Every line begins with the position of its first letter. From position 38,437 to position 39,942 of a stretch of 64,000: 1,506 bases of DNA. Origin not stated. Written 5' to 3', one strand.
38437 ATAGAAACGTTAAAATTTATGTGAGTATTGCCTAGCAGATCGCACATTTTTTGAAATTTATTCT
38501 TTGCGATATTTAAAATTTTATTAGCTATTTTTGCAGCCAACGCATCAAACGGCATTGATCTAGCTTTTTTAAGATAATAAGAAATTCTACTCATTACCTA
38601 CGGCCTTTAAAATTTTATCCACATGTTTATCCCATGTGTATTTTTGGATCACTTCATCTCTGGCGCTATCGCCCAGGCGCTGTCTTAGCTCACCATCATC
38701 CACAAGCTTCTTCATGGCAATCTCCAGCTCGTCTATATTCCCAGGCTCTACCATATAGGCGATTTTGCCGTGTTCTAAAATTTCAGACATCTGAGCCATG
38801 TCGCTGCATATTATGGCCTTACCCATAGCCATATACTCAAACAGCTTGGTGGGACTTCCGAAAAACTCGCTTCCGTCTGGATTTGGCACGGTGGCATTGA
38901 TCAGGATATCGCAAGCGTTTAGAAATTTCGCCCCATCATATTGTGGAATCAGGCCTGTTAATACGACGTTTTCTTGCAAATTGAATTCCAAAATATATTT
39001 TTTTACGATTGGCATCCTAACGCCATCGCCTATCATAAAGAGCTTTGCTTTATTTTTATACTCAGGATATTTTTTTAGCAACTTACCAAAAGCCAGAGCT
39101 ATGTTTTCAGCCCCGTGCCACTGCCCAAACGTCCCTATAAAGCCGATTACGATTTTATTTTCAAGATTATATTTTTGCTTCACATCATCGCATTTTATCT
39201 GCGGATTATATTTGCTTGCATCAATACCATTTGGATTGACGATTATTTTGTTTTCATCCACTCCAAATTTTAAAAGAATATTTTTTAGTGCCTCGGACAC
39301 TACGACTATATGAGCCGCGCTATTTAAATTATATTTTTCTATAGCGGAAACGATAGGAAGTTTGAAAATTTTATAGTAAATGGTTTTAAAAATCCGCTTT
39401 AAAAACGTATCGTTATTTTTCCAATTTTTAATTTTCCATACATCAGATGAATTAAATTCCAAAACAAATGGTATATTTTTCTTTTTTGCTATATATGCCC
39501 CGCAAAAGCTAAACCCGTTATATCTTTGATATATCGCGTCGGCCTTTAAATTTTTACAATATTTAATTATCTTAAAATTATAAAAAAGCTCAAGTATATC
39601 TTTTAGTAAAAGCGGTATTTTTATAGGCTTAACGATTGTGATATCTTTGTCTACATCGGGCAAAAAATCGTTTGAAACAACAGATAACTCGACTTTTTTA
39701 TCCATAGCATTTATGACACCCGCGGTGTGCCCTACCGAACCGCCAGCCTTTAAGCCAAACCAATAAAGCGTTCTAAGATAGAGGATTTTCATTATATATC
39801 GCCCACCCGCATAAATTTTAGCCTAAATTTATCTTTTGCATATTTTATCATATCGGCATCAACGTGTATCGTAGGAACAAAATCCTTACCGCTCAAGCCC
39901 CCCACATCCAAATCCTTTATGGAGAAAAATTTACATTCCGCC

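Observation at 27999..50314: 22 kb Wzx/Wzy/Wzz-dependent heteropolysaccharide operon next to tRNA-Lys in a Campylobacter-like genome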

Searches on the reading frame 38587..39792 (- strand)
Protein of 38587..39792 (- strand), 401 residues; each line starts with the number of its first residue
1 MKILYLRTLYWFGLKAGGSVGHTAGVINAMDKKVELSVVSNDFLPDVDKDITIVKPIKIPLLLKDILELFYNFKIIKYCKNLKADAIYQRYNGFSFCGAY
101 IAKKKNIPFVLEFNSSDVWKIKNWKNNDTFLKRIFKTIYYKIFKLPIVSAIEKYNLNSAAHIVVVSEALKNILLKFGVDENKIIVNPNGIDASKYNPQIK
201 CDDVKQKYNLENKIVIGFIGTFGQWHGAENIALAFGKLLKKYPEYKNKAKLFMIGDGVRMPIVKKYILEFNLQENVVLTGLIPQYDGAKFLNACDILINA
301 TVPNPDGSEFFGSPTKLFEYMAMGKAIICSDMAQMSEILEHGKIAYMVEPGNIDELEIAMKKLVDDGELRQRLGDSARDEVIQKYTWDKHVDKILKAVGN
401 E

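Call 5: search_protein_families(library=pfam, proteins=[window:38587-39792:-], max_evalue=0.01)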
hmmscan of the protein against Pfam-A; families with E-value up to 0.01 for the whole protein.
window:38587-39792:- (401 aa): 7 families
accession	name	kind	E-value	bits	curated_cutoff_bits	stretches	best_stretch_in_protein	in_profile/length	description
PF00534.26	Glycos_transf_1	-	1.7e-22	80.2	26.4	1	205-379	6-171/172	Glycosyl transferases group 1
PF13692.12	Glyco_trans_1_4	-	2.7e-20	73.5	27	1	215-366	3-142/142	Glycosyl transferases group 1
PF13439.12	Glyco_transf_4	-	3.9e-16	60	28.5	1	17-193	2-169/170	Glycosyltransferase Family 4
PF13524.12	Glyco_trans_1_2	-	4e-12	46.7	25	1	275-395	28-143/144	Glycosyl transferase-like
PF13579.12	Glyco_trans_4_4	-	4.5e-06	27.5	29.7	1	80-189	68-158/158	Glycosyl transferase 4-like domain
PF13477.12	Glyco_trans_4_2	-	0.00033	21.3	23.4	1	21-145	11-135/139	Glycosyl transferase 4-like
PF00982.27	Glyco_transf_20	-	0.0014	17.9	32.5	0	178-257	239-319/473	Glycosyltransferase family 20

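Call 8: search_protein_families(library=ncbifam, proteins=[window:38587-39792:-], max_evalue=0.001)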
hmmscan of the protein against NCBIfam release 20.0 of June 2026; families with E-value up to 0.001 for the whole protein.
window:38587-39792:- (401 aa): 23 families
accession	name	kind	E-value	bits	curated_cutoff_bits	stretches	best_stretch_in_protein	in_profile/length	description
TIGR04063.1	stp3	hypoth_equivalog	1e-32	113.6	442.05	1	147-393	146-387/397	TIGR04063 family PEP-CTERM/XrtA system glycosyltransferase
TIGR03088.1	stp2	hypoth_equivalog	7e-23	81.3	409.05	1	161-393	139-365/374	TIGR03088 family PEP-CTERM/XrtA system glycosyltransferase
TIGR03999.1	thiol_BshA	equivalog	7.5e-22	77.8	273.7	1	148-394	134-366/375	N-acetyl-alpha-D-glucosaminyl L-malate synthase BshA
NF038298.1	EPS_HpsO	equivalog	2.2e-17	62.9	575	1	144-388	133-374/388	hormogonium polysaccharide biosynthesis glycosyltransferase HpsO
TIGR02149.1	glgA_Coryne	subfamily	3.9e-16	59.2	302.4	1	147-395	133-384/391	glycogen synthase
NF047684.1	TeichurnBiosyTuaC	equivalog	7.3e-15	54.8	550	1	81-394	106-382/391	teichuronic acid biosynthesis protein TuaC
NF038295.1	EPS_HpsP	equivalog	1.5e-14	53.8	550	1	94-397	105-383/388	hormogonium polysaccharide biosynthesis glycosyltransferase HpsP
NF041876.1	EPS_EpsE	equivalog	1.1e-13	51.2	400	1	157-390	160-385/389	exopolysaccharide biosynthesis GT4 family glycosyltransferase EpsE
TIGR03087.1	stp1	hypoth_equivalog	1.5e-13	50.7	316.65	1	97-397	115-393/397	TIGR03087 family PEP-CTERM/XrtA system glycosyltransferase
NF007640.0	PRK10307.1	subfamily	3.6e-13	49.2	276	1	147-395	160-401/411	WcaI family glycosyltransferase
NF053787.1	GlcN_PG_synth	equivalog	7.2e-13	48.1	480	1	161-396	146-354/361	N-acetylglucosaminyl phosphatidylglycerol synthase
NF012028.0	PRK15484.1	subfamily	7.2e-12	45.1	618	1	149-394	130-371/380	lipopolysaccharide N-acetylglucosaminyltransferase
NF050063.1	ProtGlycPglJ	equivalog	4.9e-11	42.4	500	1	161-380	147-346/363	N-acetylgalactosamine-N,N'-diacetylbacillosaminyl-diphospho-undecaprenol 4-alpha-N-acetylgalactosaminyltransferase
NF047676.1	TeichurnBiosyTuaH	equivalog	1.6e-10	40.4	550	1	141-397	141-383/384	teichuronic acid biosynthesis protein TuaH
TIGR04047.1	MSMEG_0565_glyc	hypoth_equivalog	1.7e-10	40.5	259.85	1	141-393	121-366/373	MSMEG_0565 family glycosyltransferase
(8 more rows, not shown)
